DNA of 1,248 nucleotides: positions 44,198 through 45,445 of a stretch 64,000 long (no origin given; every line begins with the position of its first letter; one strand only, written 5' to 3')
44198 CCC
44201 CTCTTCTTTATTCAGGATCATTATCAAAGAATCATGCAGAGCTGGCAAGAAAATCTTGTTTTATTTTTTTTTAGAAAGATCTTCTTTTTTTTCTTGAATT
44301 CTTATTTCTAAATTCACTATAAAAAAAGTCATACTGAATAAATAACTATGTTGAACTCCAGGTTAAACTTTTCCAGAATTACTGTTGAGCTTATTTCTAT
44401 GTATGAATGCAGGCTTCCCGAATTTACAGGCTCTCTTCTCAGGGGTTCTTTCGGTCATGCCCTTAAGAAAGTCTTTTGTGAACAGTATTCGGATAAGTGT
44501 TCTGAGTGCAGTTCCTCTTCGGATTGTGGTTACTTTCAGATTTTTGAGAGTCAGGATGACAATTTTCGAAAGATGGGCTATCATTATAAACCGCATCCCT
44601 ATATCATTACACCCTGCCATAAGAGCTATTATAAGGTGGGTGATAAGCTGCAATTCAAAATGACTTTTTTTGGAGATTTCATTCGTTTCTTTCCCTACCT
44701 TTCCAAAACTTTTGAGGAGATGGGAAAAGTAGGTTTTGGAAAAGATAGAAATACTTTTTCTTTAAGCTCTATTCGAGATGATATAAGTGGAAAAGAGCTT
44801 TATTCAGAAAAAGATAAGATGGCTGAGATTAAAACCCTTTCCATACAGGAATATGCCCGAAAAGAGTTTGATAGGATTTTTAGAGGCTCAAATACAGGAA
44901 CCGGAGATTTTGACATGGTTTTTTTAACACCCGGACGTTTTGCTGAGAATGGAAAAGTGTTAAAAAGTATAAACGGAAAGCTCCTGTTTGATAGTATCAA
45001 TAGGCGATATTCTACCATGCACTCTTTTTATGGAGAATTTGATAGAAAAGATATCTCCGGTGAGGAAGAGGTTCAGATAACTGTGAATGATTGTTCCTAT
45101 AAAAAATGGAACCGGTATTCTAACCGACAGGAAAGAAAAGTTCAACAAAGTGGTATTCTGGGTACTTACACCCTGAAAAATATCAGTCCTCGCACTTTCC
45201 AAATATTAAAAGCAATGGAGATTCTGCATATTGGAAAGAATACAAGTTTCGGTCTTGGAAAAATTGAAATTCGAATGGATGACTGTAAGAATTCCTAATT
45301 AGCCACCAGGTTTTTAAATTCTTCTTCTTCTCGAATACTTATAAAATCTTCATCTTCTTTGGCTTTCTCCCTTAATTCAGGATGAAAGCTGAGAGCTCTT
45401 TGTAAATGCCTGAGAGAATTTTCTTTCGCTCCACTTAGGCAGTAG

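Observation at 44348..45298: Orphan Cas6-like RAMP protein with a Cys cluster and no CRISPR array or other cas genes in the window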

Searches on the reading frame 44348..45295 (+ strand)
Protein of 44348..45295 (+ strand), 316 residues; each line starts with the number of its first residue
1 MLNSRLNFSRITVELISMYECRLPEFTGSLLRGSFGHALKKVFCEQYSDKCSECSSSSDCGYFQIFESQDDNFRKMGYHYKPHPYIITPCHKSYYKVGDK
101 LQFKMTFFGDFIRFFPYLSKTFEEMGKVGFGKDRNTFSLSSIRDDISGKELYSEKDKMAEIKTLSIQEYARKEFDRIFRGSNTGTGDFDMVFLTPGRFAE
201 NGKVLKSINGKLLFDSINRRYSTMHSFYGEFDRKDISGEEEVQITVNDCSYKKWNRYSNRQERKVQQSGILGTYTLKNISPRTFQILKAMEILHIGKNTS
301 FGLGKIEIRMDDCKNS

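Call 3: search_protein_families(library=pfam, proteins=[window:44348-45295:+], max_evalue=10)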
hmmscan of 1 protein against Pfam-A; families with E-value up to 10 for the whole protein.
window:44348-45295:+ (316 aa): 2 families
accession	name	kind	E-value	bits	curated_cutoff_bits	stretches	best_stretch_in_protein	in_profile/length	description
PF10040.14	CRISPR_Cas6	-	2.1e-12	48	25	1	192-306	3-89/89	CRISPR-associated endoribonuclease Cas6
PF03787.20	RAMPs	-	0.12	13.3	22.1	1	22-307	29-189/189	RAMP superfamily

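Call 4: search_protein_families(library=ncbifam, proteins=[window:44348-45295:+], max_evalue=10)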
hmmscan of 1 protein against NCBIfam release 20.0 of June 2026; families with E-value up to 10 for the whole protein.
window:44348-45295:+ (316 aa): 2 families
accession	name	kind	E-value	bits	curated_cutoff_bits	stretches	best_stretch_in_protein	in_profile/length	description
TIGR01877.1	cas_cas6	equivalog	0.00023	21.7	58.65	1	165-307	70-200/200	CRISPR-associated endoribonuclease Cas6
TIGR04201.1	Myxo_Cys_RPT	repeat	0.79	10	25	1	51-61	2-12/22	Cys-rich repeat-containing protein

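Call 5: search_protein_families(library=padloc, proteins=[window:44348-45295:+], max_evalue=10)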
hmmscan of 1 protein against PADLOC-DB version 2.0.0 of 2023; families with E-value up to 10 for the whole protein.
window:44348-45295:+ (316 aa): 11 families
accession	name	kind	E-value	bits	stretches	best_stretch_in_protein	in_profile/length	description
PDLC01477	Cas6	-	2e-72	242.2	1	5-309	2-295/296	"CAS-I,CAS-II,CAS-III,CAS-IV,CAS-V,CAS-VI; crRNAmaturation"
PDLC01496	Cas6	-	1.8e-55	186.4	1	12-310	8-280/281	"CAS-I,CAS-II,CAS-III,CAS-IV,CAS-V,CAS-VI; crRNAmaturation"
PDLC01373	Cas6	-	2.8e-18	64.6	1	18-309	16-288/289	"CAS-I,CAS-II,CAS-III,CAS-IV,CAS-V,CAS-VI; crRNAmaturation"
PDLC02098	Cas6_IIIa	-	2.4e-15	55.5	1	10-309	2-200/200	-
PDLC01650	Cas6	-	5.4e-14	51.1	1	190-304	1-102/102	"CAS-I,CAS-II,CAS-III,CAS-IV,CAS-V,CAS-VI; crRNAmaturation"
PDLC01265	Cas6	-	1.3e-09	37.1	1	83-307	2-179/179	"CAS-I,CAS-II,CAS-III,CAS-IV,CAS-V,CAS-VI; crRNAmaturation"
PDLC01781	Cas6_IIIa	-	1.1e-05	23.5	1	155-308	88-240/241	-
PDLC00956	Cas6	-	6.1e-05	21.7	1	165-307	70-200/200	CRISPR-associated endoribonuclease Cas6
PDLC01466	Cas6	-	0.00038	18.1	1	142-309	86-220/223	"CAS-I,CAS-II,CAS-III,CAS-IV,CAS-V,CAS-VI; crRNAmaturation"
PDLC01494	Csm4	-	0.002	15.7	2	102-135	151-184/297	"CAS-III-A,CAS-III-D; effector_G5"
PDLC01780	Cas6_IIIa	-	0.02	12.7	1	163-224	106-166/262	-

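Call 10: find_homologous_proteins(query=window:44348-45295:+)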
Query window:44348-45295:+ (316 aa): 479 proteins with E <= 0.001 among 856 candidates; the best 120 are listed.
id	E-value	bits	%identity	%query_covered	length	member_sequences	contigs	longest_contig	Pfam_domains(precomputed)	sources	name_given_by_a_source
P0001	2.3e-212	722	100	100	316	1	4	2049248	PF27225.1,PF10040.15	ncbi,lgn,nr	ncbi:MAG: CRISPR system precrRNA processing endoribonuclease RAMP protein Cas6 [Leptospiraceae bacte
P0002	3.3e-108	380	56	97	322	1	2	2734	PF27225.1,PF10040.15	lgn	-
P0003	7.1e-106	372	55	94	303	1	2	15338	PF27225.1,PF10040.15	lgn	-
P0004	9.9e-104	365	53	98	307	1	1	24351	PF27225.1,PF10040.15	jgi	jgi:CRISPR/Cas system endoribonuclease Cas6 (RAMP superfamily)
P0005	5.6e-89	317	47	97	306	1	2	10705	PF27225.1,PF10040.15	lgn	-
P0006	6.8e-87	310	46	97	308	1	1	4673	PF27225.1,PF10040.15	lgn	-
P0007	1.3e-85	306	46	97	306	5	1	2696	PF27225.1,PF10040.15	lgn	-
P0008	1.4e-78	282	43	97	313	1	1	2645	PF27225.1,PF10040.15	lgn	-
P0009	2.7e-76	275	43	97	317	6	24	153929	PF27225.1,PF10040.15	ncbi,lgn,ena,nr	ncbi:MAG TPA: CRISPR system precrRNA processing endoribonuclease RAMP protein Cas6 [Leptospiraceae b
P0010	1.1e-74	270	43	93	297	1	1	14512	PF27225.1,PF10040.15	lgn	-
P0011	1.9e-73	266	44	97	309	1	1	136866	PF27225.1,PF10040.15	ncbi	-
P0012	7.8e-70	254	42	94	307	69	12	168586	PF27225.1,PF10040.15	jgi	jgi:hypothetical protein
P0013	2.0e-69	252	42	97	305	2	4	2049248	PF27225.1,PF10040.15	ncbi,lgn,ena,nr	ncbi:MAG: CRISPR system precrRNA processing endoribonuclease RAMP protein Cas6 [Leptospiraceae bacte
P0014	3.5e-60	222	36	97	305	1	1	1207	PF27225.1,PF10040.15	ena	-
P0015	1.5e-59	220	41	89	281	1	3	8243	PF27225.1,PF10040.15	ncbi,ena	-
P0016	3.1e-59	219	41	83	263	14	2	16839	PF27225.1,PF10040.15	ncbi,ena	-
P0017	2.8e-58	216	41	80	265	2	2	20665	PF27225.1,PF10040.15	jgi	jgi:hypothetical protein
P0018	9.0e-53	198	39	86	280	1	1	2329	PF27225.1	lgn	-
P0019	3.3e-52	196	34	90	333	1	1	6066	PF27225.1,PF10040.15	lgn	-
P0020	4.4e-51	192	38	88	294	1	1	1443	PF27225.1,PF10040.15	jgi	jgi:hypothetical protein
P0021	1.0e-43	168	33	97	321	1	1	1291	PF27225.1,PF10040.15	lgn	-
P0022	2.0e-41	160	32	95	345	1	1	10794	PF27225.1,PF10040.15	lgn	-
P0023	3.4e-41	160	34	91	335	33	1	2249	PF27225.1,PF10040.15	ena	-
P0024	4.7e-41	159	34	97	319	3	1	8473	PF27225.1,PF10040.15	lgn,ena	-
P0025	8.6e-41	158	32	96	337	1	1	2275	PF27225.1,PF10040.15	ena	-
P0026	1.2e-39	155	33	91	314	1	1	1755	PF27225.1,PF10040.15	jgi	jgi:CRISPR-associated endoribonuclease Cas6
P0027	4.1e-39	153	32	91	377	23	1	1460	PF27225.1,PF10040.15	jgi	jgi:hypothetical protein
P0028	6.9e-39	152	33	91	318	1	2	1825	PF27225.1,PF10040.15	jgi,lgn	-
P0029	1.1e-37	148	33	90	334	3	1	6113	PF27225.1,PF10040.15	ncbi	-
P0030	2.8e-37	147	32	91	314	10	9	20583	PF27225.1,PF10040.15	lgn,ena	-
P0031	4.9e-37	146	31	97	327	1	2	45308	PF27225.1,PF10040.15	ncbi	-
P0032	5.0e-37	146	33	96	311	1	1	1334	PF27225.1,PF10040.15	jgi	jgi:CRISPR/Cas system endoribonuclease Cas6 (RAMP superfamily)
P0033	9.0e-37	145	30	96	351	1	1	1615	PF27225.1,PF10040.15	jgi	jgi:hypothetical protein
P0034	1.5e-36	144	34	91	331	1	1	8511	PF27225.1,PF10040.15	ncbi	-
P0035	1.9e-36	144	33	91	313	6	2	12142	PF27225.1,PF10040.15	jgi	-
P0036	3.1e-36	143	30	90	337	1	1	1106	PF27225.1,PF10040.15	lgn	-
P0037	4.0e-36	143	32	95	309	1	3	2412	PF27225.1,PF10040.15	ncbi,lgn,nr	ncbi:MAG: CRISPR system precrRNA processing endoribonuclease RAMP protein Cas6 [Thermodesulfobacteri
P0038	1.8e-35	141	33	91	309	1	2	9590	PF27225.1,PF10040.15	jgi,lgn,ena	-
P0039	1.9e-35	141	29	97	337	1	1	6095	PF27225.1,PF10040.15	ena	-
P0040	1.9e-35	141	31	95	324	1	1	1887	PF27225.1,PF10040.15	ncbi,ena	-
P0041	2.1e-35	141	31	97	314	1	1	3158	PF27225.1,PF10040.15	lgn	-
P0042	2.5e-35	140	34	90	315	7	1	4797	PF27225.1,PF10040.15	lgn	-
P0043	3.8e-35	140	32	91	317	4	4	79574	PF27225.1,PF10040.15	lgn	-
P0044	4.4e-35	140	33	91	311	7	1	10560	PF27225.1,PF10040.15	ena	-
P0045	7.9e-35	139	31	91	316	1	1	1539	PF27225.1,PF10040.15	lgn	-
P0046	1.5e-34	138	33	91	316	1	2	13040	PF27225.1,PF10040.15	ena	-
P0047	2.1e-34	137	33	90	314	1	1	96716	PF27225.1,PF10040.15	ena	-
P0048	6.3e-34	136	32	91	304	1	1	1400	PF27225.1,PF10040.15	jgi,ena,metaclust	metaclust:\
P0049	8.2e-34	135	32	91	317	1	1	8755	PF27225.1,PF10040.15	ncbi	-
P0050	1.2e-33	135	29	91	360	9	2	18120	PF27225.1,PF10040.15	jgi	jgi:CRISPR-associated endoribonuclease Cas6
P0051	1.2e-33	135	31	93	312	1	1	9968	PF27225.1,PF10040.15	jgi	jgi:hypothetical protein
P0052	1.3e-33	135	33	93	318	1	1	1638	PF27225.1,PF10040.15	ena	-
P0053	1.4e-33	135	31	92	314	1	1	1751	PF27225.1,PF10040.15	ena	-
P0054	1.5e-33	135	32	96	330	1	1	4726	PF27225.1,PF10040.15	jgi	jgi:hypothetical protein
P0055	2.2e-33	134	32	96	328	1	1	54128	PF27225.1,PF10040.15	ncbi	-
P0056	2.4e-33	134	31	91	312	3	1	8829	PF27225.1,PF10040.15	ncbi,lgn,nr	ncbi:MAG: CRISPR system precrRNA processing endoribonuclease RAMP protein Cas6 [Candidatus Thioglobu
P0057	2.4e-33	134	31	96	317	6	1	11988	PF27225.1,PF10040.15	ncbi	-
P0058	2.5e-33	134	31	91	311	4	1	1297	PF27225.1,PF10040.15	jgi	-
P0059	2.5e-33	134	31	91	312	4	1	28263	PF27225.1,PF10040.15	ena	-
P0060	2.6e-33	134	31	91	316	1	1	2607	PF27225.1,PF10040.15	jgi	-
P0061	3.3e-33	133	30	91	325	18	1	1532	PF27225.1,PF10040.15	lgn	-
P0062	3.3e-33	133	28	97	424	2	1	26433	PF27225.1,PF10040.15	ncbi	ncbi:MAG: CRISPR system precrRNA processing endoribonuclease RAMP protein Cas6 [Blastocatellia bacte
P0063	3.9e-33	133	30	93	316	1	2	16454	PF27225.1,PF10040.15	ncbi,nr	ncbi:MAG: CRISPR system precrRNA processing endoribonuclease RAMP protein Cas6 [Desulfobacterales ba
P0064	4.7e-33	133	32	91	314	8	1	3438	PF27225.1,PF10040.15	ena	-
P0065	4.8e-33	133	30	94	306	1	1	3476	PF27225.1,PF10040.15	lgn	-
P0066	4.9e-33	133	30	92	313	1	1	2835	PF27225.1,PF10040.15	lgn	-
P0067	5.1e-33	133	31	97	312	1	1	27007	PF27225.1,PF10040.15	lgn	-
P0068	5.2e-33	133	32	97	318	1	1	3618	PF27225.1,PF10040.15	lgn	-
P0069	5.5e-33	133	32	90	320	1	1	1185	PF27225.1,PF10040.15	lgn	-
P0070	5.5e-33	133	31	91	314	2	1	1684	PF27225.1,PF10040.15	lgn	-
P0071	6.0e-33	133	30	91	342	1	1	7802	PF27225.1,PF10040.15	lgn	-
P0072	6.0e-33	133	31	92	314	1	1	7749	PF27225.1,PF10040.15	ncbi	-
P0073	6.2e-33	133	33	91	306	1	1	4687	PF27225.1,PF10040.15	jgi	-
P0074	6.5e-33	132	30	96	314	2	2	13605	PF27225.1,PF10040.15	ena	-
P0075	6.6e-33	132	31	91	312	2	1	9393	PF27225.1,PF10040.15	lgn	-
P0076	6.8e-33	132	31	91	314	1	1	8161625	PF27225.1,PF10040.15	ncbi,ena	-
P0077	8.7e-33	132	31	97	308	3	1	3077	PF27225.1,PF10040.15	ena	-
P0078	8.9e-33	132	31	97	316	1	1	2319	PF27225.1,PF10040.15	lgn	-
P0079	1.0e-32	132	31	92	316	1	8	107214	PF27225.1,PF10040.15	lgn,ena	-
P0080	1.0e-32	132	30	91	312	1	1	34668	PF27225.1,PF10040.15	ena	-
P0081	1.1e-32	132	31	92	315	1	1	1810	PF27225.1,PF10040.15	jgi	-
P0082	1.1e-32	132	30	96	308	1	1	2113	PF27225.1,PF10040.15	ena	-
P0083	1.1e-32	132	30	97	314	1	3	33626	PF27225.1,PF10040.15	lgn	-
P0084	1.2e-32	132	32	91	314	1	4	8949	PF27225.1,PF10040.15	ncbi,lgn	-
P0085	1.2e-32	132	30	91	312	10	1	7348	PF27225.1,PF10040.15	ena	-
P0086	1.6e-32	131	32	91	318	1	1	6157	PF27225.1,PF10040.15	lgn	-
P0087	1.6e-32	131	29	97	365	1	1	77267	PF27225.1,PF10040.15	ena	-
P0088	1.6e-32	131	32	91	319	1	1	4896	PF27225.1,PF10040.15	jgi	-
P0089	1.7e-32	131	32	91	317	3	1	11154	PF27225.1,PF10040.15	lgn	-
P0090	1.9e-32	131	29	97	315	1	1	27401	PF27225.1,PF10040.15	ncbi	-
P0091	2.1e-32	131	29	91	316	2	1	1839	PF27225.1,PF10040.15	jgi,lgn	jgi:hypothetical protein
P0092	2.4e-32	131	31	92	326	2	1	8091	PF27225.1,PF10040.15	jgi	-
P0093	2.5e-32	131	30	96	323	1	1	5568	PF27225.1,PF10040.15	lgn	-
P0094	2.8e-32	130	28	95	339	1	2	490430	PF27225.1,PF10040.15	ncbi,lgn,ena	-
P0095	2.8e-32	130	31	91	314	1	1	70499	PF27225.1,PF10040.15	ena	-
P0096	3.9e-32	130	30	95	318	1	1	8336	PF27225.1,PF10040.15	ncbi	-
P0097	4.3e-32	130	30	91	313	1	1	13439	PF27225.1,PF10040.15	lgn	-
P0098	4.5e-32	130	30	96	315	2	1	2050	PF27225.1,PF10040.15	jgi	-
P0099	5.0e-32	130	29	96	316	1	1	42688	PF27225.1,PF10040.15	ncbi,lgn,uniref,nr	ncbi:CRISPR-associated endoribonuclease Cas6 [Desulfonauticus submarinus]|uniref:CRISPR-associated e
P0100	5.6e-32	129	28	96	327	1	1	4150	PF27225.1,PF10040.15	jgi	jgi:hypothetical protein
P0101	5.7e-32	129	29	96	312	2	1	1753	PF27225.1,PF10040.15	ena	-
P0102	5.8e-32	129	30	96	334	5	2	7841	PF27225.1,PF10040.15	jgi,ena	-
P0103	6.2e-32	129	33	91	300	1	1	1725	PF27225.1,PF10040.15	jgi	jgi:hypothetical protein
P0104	6.4e-32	129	32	92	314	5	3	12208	PF27225.1,PF10040.15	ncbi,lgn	-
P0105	6.9e-32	129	32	91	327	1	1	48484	PF27225.1,PF10040.15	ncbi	-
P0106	7.6e-32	129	32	91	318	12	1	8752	PF27225.1,PF10040.15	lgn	-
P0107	9.4e-32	129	31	91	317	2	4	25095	PF27225.1,PF10040.15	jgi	-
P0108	9.5e-32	129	30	91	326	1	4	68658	PF27225.1,PF10040.15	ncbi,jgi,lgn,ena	-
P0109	9.7e-32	129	32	91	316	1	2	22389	PF27225.1,PF10040.15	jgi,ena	-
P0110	9.9e-32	129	31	95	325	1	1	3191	PF27225.1,PF10040.15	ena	-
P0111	1.3e-31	128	31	91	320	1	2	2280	PF27225.1,PF10040.15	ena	-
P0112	1.8e-31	128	31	90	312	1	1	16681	PF27225.1,PF10040.15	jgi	jgi:hypothetical protein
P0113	1.9e-31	128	31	97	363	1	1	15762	PF27225.1,PF10040.15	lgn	-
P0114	2.2e-31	127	30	91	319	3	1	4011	PF27225.1,PF10040.15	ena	-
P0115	2.5e-31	127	30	91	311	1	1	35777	PF27225.1,PF10040.15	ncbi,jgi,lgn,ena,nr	ncbi:MAG: CRISPR system precrRNA processing endoribonuclease RAMP protein Cas6 [Proteobacteria bacte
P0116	2.6e-31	127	31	91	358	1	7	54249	PF27225.1,PF10040.15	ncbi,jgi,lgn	jgi:hypothetical protein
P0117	2.6e-31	127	30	92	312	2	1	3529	PF27225.1,PF10040.15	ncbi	-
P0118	2.7e-31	127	31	91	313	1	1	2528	PF27225.1,PF10040.15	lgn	-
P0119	2.9e-31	127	32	90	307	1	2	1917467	PF27225.1,PF10040.15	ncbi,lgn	ncbi:CRISPR system precrRNA processing endoribonuclease RAMP protein Cas6 [Thermodesulfovibrio sp. T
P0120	3.2e-31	127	33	91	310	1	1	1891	PF27225.1,PF10040.15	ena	-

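Call 11: search_solved_structures(query=window:44348-45295:+, max_evalue=1, show_alignments=2)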
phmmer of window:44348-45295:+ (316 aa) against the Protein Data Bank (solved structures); distinct sequences matched with E-value up to 1: 1.
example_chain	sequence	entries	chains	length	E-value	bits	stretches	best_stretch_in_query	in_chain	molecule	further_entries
6fjw_A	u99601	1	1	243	0.056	16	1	160-308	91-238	Cas6 protein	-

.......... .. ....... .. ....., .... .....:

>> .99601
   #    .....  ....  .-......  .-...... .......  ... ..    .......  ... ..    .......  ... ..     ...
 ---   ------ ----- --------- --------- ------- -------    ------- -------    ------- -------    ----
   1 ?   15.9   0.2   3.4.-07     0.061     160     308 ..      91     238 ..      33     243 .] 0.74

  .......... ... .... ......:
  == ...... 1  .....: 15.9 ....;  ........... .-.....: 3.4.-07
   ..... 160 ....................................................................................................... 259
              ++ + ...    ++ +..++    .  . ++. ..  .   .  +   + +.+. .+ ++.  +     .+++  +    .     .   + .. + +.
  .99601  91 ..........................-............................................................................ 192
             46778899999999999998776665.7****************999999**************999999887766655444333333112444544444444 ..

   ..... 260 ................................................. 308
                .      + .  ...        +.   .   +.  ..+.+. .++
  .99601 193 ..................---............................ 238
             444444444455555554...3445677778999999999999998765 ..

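Call 12: find_encoding_contigs(protein=P0013, flank=10000, max_places=4)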
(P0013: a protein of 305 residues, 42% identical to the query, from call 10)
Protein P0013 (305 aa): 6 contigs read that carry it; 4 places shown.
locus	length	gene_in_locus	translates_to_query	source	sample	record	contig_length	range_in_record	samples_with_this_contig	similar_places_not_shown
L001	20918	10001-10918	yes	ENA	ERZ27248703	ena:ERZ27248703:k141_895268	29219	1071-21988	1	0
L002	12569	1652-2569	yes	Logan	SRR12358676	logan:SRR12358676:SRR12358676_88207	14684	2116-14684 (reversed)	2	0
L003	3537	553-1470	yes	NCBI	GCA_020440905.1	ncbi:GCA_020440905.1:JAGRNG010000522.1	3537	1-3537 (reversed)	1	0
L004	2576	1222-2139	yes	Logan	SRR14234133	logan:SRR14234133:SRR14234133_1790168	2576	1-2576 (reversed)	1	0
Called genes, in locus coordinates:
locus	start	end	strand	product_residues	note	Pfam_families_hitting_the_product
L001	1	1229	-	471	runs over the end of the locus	PF05359:DUF748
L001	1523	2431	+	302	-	PF11697:DUF3293, PF06094:GGACT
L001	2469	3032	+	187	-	PF00156:Pribosyltran (weak)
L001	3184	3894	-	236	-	-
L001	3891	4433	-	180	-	PF04307:YdjM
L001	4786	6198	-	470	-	PF01565:FAD_binding_4, PF02913:FAD-oxidase_C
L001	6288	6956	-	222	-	PF01694:Rhomboid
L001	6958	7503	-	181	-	PF12867:DinB_2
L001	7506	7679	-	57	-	-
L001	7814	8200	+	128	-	-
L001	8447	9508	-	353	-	-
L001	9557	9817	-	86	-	-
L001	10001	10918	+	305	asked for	PF27225:AF_1859_N, PF10040:CRISPR_Cas6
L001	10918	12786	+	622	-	PF12469:Cmr2_N, PF18182:mCpol (weak), PF22335:Cas10-Cmr2_palm2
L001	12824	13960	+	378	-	PF03787:RAMPs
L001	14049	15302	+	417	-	PF02463:SMC_N (weak), PF13304:AAA_21, PF13175:AAA_15 (weak)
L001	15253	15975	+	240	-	PF08843:AbiEii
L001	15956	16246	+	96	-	-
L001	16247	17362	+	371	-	PF09700:Cas_Cmr3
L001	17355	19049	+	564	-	PF09623:Cas_NE0113 (faint), PF09651:Cas_APE2256, PF01909:NTP_transf_2, PF18765:Polbeta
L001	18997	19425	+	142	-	PF05168:HEPN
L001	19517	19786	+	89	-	PF01909:NTP_transf_2 (weak), PF18765:Polbeta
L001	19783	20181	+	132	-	PF01909:NTP_transf_2 (weak), PF18765:Polbeta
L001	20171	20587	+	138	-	PF01934:HepT-like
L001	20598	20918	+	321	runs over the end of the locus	PF03787:RAMPs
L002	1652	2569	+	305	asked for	PF27225:AF_1859_N, PF10040:CRISPR_Cas6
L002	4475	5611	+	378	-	PF03787:RAMPs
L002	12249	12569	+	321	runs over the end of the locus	PF03787:RAMPs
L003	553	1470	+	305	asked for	PF27225:AF_1859_N, PF10040:CRISPR_Cas6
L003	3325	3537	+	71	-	PF03787:RAMPs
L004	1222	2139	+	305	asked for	PF27225:AF_1859_N, PF10040:CRISPR_Cas6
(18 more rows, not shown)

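Call 13: find_encoding_contigs(protein=P0001, flank=10000, max_places=4)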
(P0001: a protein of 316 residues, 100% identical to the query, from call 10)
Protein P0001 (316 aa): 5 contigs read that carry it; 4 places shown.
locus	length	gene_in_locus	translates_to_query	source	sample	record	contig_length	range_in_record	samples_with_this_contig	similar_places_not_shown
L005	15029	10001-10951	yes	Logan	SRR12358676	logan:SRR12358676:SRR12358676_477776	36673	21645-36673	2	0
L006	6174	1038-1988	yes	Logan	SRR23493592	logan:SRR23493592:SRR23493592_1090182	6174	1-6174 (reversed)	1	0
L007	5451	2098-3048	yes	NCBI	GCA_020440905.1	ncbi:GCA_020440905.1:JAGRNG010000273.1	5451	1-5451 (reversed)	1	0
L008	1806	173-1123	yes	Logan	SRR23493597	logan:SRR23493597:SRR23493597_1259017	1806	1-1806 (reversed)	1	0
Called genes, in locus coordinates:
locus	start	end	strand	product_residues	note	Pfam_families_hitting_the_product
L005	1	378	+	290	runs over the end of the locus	PF04231:Endonuclease_1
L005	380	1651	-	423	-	-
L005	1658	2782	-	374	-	-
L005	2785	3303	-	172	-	-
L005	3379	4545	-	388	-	PF01551:Peptidase_M23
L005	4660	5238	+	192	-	-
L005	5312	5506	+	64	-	-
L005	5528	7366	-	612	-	PF01973:MptE-like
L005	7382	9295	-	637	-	PF25174:Beta-prop_THOC3 (faint), PF23414:Beta-prop_EML_2 (faint)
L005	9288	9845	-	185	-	PF01965:DJ-1_PfpI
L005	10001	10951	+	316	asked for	PF27225:AF_1859_N, PF10040:CRISPR_Cas6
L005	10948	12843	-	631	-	PF01602:Adaptin_N, PF13432:TPR_16 (weak), PF13414:TPR_11 (weak), PF13431:TPR_17 (weak), PF14559:TPR_19 (weak), PF23914:TPR_CcmH_CycH, PF00515:TPR_1, PF07719:TPR_2 (weak), +14 more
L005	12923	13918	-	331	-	PF12146:Hydrolase_4 (weak)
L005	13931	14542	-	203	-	PF13783:DUF4177 (faint)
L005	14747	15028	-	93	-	?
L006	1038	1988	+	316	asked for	PF27225:AF_1859_N, PF10040:CRISPR_Cas6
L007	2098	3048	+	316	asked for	PF27225:AF_1859_N, PF10040:CRISPR_Cas6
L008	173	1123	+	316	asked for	PF27225:AF_1859_N, PF10040:CRISPR_Cas6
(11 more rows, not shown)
